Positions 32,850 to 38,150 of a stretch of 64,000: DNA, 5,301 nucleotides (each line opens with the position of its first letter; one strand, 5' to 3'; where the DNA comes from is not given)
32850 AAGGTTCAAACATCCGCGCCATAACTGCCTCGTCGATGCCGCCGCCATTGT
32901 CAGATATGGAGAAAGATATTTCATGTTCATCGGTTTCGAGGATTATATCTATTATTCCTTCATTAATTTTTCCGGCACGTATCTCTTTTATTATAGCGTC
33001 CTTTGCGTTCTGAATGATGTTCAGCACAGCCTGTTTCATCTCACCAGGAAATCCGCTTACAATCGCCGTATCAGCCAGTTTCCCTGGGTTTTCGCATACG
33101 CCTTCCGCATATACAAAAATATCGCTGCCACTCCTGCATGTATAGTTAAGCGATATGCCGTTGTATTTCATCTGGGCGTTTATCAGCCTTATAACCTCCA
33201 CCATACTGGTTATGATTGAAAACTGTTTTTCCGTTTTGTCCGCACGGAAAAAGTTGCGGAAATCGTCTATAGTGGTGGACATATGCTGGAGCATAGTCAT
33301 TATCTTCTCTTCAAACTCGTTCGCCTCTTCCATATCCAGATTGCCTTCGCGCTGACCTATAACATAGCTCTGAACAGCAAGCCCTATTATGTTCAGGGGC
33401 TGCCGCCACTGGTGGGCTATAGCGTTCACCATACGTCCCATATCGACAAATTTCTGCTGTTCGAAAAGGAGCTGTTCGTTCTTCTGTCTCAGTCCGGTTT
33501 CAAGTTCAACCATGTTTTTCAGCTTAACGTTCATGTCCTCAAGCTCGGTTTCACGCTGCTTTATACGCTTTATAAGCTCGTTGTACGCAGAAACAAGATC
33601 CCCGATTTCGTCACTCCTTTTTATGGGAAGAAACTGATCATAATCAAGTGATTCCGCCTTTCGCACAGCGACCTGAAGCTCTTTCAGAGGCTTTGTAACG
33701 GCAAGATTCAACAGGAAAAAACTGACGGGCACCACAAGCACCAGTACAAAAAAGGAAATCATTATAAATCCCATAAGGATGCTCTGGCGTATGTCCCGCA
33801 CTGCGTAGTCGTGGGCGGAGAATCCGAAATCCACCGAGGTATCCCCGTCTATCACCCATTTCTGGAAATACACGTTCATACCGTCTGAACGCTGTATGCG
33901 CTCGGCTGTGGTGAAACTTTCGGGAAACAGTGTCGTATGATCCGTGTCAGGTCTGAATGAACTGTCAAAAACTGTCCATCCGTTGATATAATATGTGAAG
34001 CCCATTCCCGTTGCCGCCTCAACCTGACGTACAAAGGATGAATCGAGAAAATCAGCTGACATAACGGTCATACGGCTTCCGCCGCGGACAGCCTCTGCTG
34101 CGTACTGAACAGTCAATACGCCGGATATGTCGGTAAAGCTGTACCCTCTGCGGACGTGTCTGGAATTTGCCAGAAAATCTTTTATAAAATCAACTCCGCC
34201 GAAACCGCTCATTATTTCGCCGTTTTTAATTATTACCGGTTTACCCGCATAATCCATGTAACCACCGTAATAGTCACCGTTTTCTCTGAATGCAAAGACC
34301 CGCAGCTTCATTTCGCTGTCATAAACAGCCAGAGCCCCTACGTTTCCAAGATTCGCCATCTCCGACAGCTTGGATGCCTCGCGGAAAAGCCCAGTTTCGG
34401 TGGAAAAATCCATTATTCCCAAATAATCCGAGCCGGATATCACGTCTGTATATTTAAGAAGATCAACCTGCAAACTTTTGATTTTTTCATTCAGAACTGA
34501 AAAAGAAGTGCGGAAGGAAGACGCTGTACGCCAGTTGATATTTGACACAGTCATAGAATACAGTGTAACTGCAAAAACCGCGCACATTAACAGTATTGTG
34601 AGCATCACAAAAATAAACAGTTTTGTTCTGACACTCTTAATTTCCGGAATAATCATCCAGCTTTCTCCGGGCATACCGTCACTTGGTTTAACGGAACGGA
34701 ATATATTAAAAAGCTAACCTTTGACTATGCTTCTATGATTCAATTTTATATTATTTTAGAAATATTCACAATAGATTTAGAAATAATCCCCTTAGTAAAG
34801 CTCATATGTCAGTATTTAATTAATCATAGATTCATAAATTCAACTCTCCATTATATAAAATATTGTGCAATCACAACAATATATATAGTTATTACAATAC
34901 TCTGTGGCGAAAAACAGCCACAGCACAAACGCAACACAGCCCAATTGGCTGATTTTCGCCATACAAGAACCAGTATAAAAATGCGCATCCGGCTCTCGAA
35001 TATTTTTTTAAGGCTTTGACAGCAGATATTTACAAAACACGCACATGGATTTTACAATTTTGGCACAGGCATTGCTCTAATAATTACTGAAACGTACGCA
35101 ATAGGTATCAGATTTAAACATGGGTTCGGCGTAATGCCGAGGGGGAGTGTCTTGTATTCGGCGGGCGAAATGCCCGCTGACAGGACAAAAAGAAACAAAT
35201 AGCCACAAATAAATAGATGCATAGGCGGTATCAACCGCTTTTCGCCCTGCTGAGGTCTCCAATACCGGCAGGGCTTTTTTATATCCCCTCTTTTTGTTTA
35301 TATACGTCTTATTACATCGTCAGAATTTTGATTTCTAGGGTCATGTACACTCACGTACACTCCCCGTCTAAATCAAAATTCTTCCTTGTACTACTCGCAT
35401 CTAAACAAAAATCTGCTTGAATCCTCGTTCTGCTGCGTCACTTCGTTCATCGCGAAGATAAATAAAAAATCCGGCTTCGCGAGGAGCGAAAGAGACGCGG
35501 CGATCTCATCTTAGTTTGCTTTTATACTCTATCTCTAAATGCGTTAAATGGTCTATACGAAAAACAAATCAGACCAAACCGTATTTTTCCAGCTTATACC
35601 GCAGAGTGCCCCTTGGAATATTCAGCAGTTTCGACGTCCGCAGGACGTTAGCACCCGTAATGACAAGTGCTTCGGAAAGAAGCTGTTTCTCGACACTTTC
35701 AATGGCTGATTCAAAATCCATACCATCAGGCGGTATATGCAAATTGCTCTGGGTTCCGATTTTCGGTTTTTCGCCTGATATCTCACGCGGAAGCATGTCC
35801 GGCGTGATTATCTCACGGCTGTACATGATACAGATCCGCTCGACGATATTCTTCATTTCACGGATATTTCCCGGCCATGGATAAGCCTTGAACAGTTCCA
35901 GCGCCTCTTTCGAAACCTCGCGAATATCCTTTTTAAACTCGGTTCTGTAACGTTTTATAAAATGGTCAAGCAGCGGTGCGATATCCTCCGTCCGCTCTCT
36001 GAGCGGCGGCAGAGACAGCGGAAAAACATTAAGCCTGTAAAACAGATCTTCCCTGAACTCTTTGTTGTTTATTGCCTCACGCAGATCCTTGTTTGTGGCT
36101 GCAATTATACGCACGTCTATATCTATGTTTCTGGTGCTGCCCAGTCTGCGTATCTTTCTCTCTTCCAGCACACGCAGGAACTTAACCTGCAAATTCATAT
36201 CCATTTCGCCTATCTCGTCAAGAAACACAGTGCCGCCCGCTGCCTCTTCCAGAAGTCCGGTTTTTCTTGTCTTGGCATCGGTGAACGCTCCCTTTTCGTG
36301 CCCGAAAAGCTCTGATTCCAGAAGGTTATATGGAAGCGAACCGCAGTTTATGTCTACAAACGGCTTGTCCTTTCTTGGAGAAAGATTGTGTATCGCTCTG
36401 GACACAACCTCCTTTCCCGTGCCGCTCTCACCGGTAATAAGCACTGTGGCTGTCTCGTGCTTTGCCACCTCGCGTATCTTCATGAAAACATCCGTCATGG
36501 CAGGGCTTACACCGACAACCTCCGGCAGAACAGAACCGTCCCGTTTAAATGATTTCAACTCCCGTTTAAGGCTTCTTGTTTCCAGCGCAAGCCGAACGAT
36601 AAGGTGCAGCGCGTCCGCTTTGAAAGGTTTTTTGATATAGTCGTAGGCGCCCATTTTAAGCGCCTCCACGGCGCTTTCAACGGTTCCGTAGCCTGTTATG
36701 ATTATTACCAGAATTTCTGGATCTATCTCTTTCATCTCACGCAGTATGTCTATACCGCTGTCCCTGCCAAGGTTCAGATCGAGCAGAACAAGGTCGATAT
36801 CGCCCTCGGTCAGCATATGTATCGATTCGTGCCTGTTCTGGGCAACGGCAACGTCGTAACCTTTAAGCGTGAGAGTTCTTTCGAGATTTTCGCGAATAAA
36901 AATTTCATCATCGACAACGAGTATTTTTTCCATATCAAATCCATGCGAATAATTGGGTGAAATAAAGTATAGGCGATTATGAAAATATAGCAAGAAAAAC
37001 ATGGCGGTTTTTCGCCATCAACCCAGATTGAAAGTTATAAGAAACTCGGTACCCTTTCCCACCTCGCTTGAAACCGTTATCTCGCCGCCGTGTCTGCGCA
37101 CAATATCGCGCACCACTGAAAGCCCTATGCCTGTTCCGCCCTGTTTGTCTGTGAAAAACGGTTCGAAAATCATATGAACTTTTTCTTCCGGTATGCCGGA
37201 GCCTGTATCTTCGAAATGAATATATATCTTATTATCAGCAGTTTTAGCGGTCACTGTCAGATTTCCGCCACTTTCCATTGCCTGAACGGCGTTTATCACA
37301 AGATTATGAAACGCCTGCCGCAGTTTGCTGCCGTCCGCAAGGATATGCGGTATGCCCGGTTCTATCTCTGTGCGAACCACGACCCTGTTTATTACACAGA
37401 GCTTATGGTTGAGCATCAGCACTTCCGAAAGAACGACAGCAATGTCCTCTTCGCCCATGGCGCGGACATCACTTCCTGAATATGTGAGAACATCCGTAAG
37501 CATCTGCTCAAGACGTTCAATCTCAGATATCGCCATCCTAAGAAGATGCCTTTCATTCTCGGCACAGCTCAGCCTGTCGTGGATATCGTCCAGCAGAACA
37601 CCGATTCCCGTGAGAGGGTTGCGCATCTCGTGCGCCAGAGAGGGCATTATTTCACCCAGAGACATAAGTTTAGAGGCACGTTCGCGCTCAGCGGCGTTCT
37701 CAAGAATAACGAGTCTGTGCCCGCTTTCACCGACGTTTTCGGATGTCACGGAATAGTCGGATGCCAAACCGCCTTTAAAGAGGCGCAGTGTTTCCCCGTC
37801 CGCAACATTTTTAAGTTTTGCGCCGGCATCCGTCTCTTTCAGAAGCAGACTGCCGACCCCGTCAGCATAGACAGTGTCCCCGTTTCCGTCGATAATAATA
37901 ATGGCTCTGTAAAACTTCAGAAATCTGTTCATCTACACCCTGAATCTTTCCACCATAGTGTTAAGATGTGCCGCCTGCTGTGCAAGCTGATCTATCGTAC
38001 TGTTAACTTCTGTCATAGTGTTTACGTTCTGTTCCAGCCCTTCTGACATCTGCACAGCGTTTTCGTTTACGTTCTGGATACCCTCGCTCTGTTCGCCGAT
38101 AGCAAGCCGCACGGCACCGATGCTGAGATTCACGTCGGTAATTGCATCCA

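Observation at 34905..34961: Three copies of a 16-bp dyad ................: a UAS-like pair upstream of the sigma-54 promoter and one at the kinase/activator junction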

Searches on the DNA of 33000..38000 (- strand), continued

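Call 81: search_with_rna_model(model_id=R1, sources=[window, L001, L168, L161, L162, L163, L164, L002, L166, L167], max_evalue=0.000001, make_alignment=true)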
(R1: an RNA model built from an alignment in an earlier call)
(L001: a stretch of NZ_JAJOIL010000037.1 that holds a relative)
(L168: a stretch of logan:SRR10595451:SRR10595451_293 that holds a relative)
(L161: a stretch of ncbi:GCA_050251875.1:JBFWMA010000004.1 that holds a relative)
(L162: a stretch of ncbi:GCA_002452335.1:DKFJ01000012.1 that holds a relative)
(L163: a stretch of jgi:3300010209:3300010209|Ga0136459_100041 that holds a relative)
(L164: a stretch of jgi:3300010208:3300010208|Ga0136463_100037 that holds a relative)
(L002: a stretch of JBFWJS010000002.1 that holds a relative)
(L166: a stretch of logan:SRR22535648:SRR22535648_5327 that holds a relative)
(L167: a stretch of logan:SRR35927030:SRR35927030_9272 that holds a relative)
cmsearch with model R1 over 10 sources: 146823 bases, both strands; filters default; matches with E-value up to 0.000001: 10.
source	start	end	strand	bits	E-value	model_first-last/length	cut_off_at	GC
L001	7596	7722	-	128.7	4.7e-24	1-128/128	no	0.51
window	35158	35283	+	128.2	6.1e-24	1-128/128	no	0.48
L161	5133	5260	+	122.2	9.7e-23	1-128/128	no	0.48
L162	5133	5257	+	117.4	9.3e-22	1-128/128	no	0.48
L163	5124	5249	+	117.1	1.1e-21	1-128/128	no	0.43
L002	7628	7755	+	107.4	9.7e-20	1-128/128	no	0.44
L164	5128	5254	+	106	1.9e-19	1-128/128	no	0.42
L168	5153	5277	+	104.8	3.3e-19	1-128/128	no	0.45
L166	5128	5252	+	89.1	5.1e-16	1-128/128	no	0.46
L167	5152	5266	+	69.2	5.5e-12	1-128/128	no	0.46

Alignment A5: 10 matches aligned to the model, 140 columns, each read 5' to 3' on its own strand. Consensus structure (alignment columns), stored with it:
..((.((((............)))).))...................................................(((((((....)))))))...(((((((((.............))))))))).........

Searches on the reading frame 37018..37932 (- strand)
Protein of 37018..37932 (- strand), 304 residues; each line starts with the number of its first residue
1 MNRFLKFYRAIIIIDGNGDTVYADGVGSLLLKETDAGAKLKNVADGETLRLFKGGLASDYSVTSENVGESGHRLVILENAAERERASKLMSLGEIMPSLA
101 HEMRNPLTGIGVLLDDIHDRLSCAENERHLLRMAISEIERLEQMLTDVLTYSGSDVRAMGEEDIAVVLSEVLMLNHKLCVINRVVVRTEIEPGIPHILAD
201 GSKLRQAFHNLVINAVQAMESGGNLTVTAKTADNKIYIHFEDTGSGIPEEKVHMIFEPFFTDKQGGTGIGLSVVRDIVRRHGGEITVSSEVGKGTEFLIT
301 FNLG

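Call 5: search_protein_families(library=pfam, proteins=[window:37018-37932:-])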
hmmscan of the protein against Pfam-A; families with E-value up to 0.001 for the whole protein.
window:37018-37932:- (304 aa): 3 families
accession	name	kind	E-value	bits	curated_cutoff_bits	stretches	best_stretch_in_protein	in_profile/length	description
PF02518.31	HATPase_c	-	7.2e-29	100.9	26.4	1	200-303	2-109/111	Histidine kinase-, DNA gyrase B-, and HSP90-like ATPase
PF00512.31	HisKA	-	3.9e-09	36.9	26.9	1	93-152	3-61/66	His Kinase A (phospho-acceptor) domain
PF14501.12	HATPase_c_5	-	0.00011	22.4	22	1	206-290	8-91/102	GHKL domain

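Call 22: search_protein_families(library=ncbifam, proteins=[window:37018-37932:-])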
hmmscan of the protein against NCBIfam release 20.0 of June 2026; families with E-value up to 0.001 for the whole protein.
window:37018-37932:- (304 aa): 85 families (the best 25 are shown)
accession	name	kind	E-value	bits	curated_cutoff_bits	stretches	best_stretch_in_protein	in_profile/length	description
NF008468.0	PRK11360.1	equivalog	1.5e-55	188.8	646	1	84-302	388-607/616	two-component system sensor histidine kinase AtoS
NF007688.0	PRK10364.1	equivalog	4.5e-48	164.1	479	1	81-300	229-448/460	two-component system sensor histidine kinase ZraS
NF046044.1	PnpS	equivalog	3.2e-35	121.9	400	1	94-301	172-389/390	two-component system histidine kinase PnpS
NF047497.1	HK_LIC_12097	equivalog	4.1e-34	117.9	500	1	78-302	136-365/367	LIC_12097 family sensor histidine kinase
TIGR02966.1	phoR_proteo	equivalog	7.2e-34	117.3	334.2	1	96-301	118-333/333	phosphate regulon sensor histidine kinase PhoR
NF053867.1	SprKinKinDBac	equivalog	7.8e-34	117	775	1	82-301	272-495/500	sporulation kinase KinD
NF006800.0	PRK09303.1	equivalog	2.1e-33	115.8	342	1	86-301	145-375/383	histidine kinase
NF033092.0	HK_WalK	equivalog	3.1e-32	111.9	725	1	59-301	341-592/594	cell wall metabolism sensor histidine kinase WalK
NF052574.1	HisKinEspCMyxo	equivalog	2.5e-30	105.3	1200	1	88-299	413-633/785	serine histidine kinase EspC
NF038348.1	T2SS_HK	subfamily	2.5e-29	102.1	450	1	127-301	397-571/574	histidine kinase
NF041735.1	hist_kin_RppB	equivalog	3e-29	102.1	400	1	99-300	223-436/438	two-component system sensor histidine kinase RppB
NF010411.0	PRK13837.1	equivalog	3.7e-29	101.3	647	1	84-300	442-672/828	two-component system VirA-like sensor kinase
TIGR02956.1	TMAO_torS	equivalog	1.9e-26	92.5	676.5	1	95-303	467-682/967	TMAO reductase system sensor histidine kinase/response regulator TorS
NF041777.1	sens_FixL_Rhizob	equivalog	6.6e-26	91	850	1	80-301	250-479/485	sensor protein FixL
NF033091.0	HK_VanS_ACDEFG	equivalog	2.2e-25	89.4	400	1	94-293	76-285/293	vancomycin resistance histidine kinase VanS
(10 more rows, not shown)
